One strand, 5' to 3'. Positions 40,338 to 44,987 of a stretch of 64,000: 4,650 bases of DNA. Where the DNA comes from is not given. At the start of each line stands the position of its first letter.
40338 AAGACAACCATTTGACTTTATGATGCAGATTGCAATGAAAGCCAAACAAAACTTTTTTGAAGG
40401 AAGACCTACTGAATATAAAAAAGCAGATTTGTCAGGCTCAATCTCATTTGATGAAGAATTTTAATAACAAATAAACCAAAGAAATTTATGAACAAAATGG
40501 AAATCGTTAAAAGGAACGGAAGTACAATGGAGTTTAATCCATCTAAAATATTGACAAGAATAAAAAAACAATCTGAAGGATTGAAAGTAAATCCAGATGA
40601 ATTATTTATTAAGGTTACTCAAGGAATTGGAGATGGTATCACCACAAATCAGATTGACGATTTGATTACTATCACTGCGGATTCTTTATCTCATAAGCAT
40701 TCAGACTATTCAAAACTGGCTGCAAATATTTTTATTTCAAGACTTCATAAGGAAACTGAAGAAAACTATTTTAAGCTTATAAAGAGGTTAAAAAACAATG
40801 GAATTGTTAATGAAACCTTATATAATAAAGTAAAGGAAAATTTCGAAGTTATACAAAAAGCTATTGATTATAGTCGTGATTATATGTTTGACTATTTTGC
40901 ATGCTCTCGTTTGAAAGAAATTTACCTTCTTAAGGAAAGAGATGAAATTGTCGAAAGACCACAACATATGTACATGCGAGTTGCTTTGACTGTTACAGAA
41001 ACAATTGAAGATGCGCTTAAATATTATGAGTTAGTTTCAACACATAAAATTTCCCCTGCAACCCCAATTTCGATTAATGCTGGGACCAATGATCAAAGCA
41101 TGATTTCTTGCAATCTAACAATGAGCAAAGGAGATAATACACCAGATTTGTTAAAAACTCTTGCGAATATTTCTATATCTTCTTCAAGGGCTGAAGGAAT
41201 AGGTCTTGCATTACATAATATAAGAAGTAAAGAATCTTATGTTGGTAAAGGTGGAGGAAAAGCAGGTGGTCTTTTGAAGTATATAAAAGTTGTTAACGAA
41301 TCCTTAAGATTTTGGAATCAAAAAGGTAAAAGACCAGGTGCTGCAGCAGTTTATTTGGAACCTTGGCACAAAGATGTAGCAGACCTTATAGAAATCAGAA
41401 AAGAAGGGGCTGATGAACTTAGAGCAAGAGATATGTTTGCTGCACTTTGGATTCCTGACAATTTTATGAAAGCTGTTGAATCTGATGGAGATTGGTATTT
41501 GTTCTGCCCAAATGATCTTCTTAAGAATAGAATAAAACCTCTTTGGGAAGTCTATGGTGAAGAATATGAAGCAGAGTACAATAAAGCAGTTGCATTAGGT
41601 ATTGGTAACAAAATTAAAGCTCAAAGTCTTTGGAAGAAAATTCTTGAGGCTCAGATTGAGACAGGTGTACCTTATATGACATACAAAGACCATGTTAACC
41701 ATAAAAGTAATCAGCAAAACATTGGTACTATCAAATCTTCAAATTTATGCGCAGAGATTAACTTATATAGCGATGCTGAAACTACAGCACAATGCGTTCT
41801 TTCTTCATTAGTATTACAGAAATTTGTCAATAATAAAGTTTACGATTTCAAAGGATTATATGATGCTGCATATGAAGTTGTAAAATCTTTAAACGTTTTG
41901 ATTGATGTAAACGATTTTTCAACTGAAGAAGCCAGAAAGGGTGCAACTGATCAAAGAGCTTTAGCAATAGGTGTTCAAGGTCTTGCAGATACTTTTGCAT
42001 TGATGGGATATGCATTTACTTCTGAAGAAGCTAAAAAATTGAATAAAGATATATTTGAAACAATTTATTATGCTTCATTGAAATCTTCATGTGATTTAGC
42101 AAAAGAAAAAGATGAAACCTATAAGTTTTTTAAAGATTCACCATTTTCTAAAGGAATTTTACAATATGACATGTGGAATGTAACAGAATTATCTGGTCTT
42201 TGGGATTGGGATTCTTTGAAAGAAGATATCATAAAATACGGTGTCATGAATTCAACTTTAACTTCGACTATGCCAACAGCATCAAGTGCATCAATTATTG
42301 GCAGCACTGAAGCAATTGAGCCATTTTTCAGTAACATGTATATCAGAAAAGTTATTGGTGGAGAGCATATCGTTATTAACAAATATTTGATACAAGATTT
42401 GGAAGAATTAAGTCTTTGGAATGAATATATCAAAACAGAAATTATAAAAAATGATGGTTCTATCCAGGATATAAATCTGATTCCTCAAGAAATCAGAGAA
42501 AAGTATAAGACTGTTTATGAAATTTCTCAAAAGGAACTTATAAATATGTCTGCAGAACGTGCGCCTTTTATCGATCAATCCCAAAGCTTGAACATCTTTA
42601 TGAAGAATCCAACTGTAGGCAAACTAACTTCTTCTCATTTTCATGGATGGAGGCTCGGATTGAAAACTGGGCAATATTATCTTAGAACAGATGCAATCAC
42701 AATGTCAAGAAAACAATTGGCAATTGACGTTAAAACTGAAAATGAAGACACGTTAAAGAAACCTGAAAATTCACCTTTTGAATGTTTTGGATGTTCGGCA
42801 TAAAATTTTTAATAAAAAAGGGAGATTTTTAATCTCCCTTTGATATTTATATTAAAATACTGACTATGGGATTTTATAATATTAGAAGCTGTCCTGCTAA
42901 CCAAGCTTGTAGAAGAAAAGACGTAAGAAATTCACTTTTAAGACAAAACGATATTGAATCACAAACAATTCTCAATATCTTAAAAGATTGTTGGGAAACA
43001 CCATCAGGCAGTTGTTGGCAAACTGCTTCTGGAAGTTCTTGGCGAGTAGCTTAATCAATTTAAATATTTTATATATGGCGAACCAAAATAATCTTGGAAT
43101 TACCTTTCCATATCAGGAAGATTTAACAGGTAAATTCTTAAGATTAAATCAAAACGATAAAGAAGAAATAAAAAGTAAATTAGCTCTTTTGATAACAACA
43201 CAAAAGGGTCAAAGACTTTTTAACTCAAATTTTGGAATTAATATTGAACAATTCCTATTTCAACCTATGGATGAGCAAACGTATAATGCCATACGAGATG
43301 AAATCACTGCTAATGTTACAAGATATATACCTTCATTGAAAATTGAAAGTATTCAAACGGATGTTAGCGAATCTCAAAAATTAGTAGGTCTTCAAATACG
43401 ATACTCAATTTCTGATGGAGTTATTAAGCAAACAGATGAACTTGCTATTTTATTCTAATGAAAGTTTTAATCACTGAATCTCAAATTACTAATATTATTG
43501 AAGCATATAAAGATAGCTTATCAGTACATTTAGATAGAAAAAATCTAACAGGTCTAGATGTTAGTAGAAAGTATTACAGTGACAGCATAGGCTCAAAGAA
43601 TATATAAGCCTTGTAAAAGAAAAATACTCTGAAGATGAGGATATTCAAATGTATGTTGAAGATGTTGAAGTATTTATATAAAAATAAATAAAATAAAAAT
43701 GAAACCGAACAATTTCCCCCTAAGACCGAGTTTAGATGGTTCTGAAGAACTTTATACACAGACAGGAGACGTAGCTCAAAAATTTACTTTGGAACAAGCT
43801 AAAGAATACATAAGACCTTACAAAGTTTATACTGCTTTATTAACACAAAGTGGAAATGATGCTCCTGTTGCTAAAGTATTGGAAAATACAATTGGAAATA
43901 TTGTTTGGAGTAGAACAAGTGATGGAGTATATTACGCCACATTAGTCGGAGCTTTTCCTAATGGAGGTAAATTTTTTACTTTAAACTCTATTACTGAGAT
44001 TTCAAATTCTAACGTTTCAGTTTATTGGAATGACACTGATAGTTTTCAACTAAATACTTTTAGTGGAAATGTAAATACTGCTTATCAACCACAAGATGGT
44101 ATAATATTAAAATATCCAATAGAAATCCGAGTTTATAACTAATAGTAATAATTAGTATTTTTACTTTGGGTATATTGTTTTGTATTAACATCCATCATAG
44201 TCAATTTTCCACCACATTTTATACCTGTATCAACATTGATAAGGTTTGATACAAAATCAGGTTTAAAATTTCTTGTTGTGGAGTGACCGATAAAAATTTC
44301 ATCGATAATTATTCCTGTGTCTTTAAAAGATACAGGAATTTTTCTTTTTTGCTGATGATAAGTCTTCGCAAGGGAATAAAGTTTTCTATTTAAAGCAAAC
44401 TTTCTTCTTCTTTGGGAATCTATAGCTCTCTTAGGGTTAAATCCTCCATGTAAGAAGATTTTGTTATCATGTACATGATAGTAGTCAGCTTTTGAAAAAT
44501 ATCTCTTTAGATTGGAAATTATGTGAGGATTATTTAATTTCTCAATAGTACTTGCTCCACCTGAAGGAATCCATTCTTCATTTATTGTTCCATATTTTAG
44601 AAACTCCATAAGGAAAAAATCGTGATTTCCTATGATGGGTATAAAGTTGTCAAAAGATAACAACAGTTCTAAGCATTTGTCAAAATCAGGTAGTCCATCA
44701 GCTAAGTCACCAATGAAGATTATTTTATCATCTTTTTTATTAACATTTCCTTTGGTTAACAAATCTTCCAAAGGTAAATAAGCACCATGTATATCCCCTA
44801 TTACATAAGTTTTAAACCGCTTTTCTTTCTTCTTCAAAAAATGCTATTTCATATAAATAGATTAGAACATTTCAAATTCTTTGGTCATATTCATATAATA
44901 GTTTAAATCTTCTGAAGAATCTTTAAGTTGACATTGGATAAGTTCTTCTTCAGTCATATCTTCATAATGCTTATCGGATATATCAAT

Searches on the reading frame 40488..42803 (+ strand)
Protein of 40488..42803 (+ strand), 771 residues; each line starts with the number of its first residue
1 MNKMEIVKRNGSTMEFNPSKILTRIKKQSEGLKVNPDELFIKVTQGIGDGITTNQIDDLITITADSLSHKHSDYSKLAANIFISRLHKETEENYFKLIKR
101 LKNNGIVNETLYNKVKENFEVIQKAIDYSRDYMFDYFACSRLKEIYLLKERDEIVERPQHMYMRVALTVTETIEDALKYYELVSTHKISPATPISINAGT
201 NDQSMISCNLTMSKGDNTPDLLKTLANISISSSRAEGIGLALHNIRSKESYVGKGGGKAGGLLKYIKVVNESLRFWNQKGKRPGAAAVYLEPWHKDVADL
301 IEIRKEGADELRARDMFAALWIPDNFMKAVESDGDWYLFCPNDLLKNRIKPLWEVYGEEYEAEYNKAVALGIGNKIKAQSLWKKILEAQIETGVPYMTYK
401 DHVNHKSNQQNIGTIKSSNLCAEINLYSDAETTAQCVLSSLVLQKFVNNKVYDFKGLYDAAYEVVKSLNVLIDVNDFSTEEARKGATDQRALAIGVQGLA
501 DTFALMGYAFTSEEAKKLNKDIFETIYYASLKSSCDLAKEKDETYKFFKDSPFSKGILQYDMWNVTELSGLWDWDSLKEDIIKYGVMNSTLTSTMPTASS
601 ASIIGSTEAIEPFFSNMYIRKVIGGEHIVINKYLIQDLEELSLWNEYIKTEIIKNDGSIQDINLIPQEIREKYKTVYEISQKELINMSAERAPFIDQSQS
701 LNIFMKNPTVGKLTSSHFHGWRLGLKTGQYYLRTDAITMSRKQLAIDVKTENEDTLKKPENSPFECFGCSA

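Call 7: search_protein_families(library=pfam, proteins=[window:40488-42803:+], max_evalue=0.01)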
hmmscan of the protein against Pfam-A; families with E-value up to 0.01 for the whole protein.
window:40488-42803:+ (771 aa): 3 families
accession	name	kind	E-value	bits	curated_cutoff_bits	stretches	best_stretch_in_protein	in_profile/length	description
PF02867.20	Ribonuc_red_lgC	-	9.1e-176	586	23.9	1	207-731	2-523/523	Ribonucleotide reductase, barrel domain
PF00317.26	Ribonuc_red_lgN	-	5.4e-20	71.7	28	1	133-202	2-76/77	Ribonucleotide reductase, all-alpha domain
PF03477.21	ATP-cone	-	2.8e-12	47.4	25.8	1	4-89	1-88/88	ATP cone domain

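Call 8: search_protein_families(library=phrogs, proteins=[window:40488-42803:+], max_evalue=0.001)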
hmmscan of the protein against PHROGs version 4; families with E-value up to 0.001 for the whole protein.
window:40488-42803:+ (771 aa): 10 families
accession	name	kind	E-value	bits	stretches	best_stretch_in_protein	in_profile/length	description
phrog_84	-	DNA, RNA and nucleotide metabolism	7e-187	624.5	1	1-760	60-785/975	ribonucleoside-diphosphate reductase large subunit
phrog_3987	-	DNA, RNA and nucleotide metabolism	9.7e-96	322.2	1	1-434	1-447/467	ribonucleotide reductase large subunit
phrog_3844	-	moron, auxiliary metabolic gene and host takeover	2.8e-63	215.4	1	293-738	3-436/451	NrdA-like aerobic NDP reductase large subunit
phrog_22953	-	DNA, RNA and nucleotide metabolism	1.7e-30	107.5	1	244-421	6-201/201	ribonucleotide reductase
phrog_30939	-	DNA, RNA and nucleotide metabolism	1.7e-23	83.5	2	377-539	621-785/977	ribonucleotide reductase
phrog_6132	-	DNA, RNA and nucleotide metabolism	1.9e-16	61.4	1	6-282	4-291/530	ribonucleotide reductase large subunit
phrog_33412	-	unknown function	1.6e-11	45.2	1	615-736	2-125/140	-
phrog_367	-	DNA, RNA and nucleotide metabolism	2.3e-09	37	1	365-530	334-493/701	ribonucleotide reductase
phrog_36555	-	DNA, RNA and nucleotide metabolism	3.7e-06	27.9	1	574-662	3-86/172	ribonucleotide reductase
phrog_10616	-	DNA, RNA and nucleotide metabolism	3.6e-05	24.9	1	672-731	14-68/111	ribonucleotide reductase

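Call 37: find_related_loci(query=window:40488-42803:+, collection=genome_contigs, flank=1000)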
Query window:40488-42803:+ (771 aa) in genome_contigs; peptide patterns used: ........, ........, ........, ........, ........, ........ (x = any residue, [..] = any of these).
147 stretches matched a pattern; 134 encode a relative of the query (tblastn E <= 1e-3); the best 80 are kept; 80 distinct loci.
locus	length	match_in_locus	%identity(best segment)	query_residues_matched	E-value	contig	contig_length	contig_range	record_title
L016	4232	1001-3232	47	4-738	0e+0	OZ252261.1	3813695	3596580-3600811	MAG: Bacteroidia bacterium isolate 262bc621-8325-4328-846f-fe28d88a9426 genome assembly, chromosome: 1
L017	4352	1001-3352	46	3-771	0e+0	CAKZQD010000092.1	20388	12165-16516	MAG TPA_asm: uncultured Bacteroidetes bacterium isolate ERR2094166_bin.73_CONCOCT_v1.1_MAG genome assembly, contig: ERZ6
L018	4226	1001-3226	47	4-736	0e+0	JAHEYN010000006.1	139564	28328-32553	MAG: Bacteroidetes bacterium isolate nzgw129 NODE_15_length_139565_cov_4.598534, whole genome shotgun sequence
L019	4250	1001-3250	46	4-740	0e+0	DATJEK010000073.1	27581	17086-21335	MAG TPA_asm: Candidatus Eisenbacteria bacterium isolate SMAG_U15431 k141_281309, whole genome shotgun sequence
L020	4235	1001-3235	47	4-740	0e+0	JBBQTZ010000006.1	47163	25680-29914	MAG: Chitinophagales bacterium isolate Co_metawrap_1870 Cmw_1870_k141_13936174_length_47163_cov_14.9988, whole genome sh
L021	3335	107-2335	47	4-738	0e+0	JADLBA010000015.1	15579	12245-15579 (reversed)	MAG: Crocinitomicaceae bacterium isolate SJ145 c_000000092083, whole genome shotgun sequence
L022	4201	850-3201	46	4-771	0e+0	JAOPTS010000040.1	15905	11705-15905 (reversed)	MAG: Reichenbachiella sp. isolate tPB_Bact1 H3element_contig_789, whole genome shotgun sequence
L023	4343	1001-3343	45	4-771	0e+0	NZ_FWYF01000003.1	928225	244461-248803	Reichenbachiella faecimaris strain DSM 26133, whole genome shotgun sequence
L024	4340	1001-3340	45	4-769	0e+0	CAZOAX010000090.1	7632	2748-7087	MAG TPA_asm: uncultured bacterium isolate SRP329715_co2_35 genome assembly, contig: NODE_16744_length_7632_cov_3.996569,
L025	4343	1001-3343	45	4-771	0e+0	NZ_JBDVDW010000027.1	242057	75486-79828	MAG: Reichenbachiella sp. isolate CB.54.F.C2_137_011 CB_54_F_C2_137_011_000000000027, whole genome shotgun sequence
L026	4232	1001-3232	47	4-736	0e+0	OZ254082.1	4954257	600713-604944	MAG: Cyclobacteriaceae bacterium isolate 1e3efca2-635c-40ce-9098-20cd8d9cc3c3 genome assembly, chromosome: 1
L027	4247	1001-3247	46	4-740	0e+0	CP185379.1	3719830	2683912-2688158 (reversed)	MAG: Candidatus Pollutiaquabacter aromativorans isolate NLOS2-E-001 chromosome, complete genome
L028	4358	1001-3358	45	2-771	0e+0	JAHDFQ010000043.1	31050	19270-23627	MAG: Saprospiraceae bacterium isolate MAG-26 ND_1126, whole genome shotgun sequence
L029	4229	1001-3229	47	4-738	0e+0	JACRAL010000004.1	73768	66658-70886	MAG: Bacteroidetes bacterium isolate NC_groundwater_1592_Pr3_B-0.1um_39_19 SR-2_scaffold_141_100665, whole genome shotgu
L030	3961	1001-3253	47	4-740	0e+0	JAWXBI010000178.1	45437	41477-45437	MAG: Saprospiraceae bacterium isolate MP6IB1.118 k99_532679, whole genome shotgun sequence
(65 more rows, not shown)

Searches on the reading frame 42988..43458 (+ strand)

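Call 35: search_protein_families(library=pfam, proteins=[window:42988-43458:+], max_evalue=0.001)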
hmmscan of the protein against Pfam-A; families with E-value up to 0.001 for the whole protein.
window:42988-43458:+ (156 aa): 1 family
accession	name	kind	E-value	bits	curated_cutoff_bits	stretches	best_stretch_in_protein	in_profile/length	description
PF04965.19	GPW_gp25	-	6e-13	48.8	27.2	1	57-142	3-92/96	Baseplate wedge protein gp25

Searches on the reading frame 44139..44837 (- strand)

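Call 36: search_protein_families(library=pfam, proteins=[window:44139-44837:-], max_evalue=0.001)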
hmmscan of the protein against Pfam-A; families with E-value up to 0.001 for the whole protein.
window:44139-44837:- (232 aa): 1 family
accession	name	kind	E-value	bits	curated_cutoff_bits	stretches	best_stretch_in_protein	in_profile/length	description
PF00149.33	Metallophos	-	7.8e-13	49.7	21.5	1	9-147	2-128/191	Calcineurin-like phosphoesterase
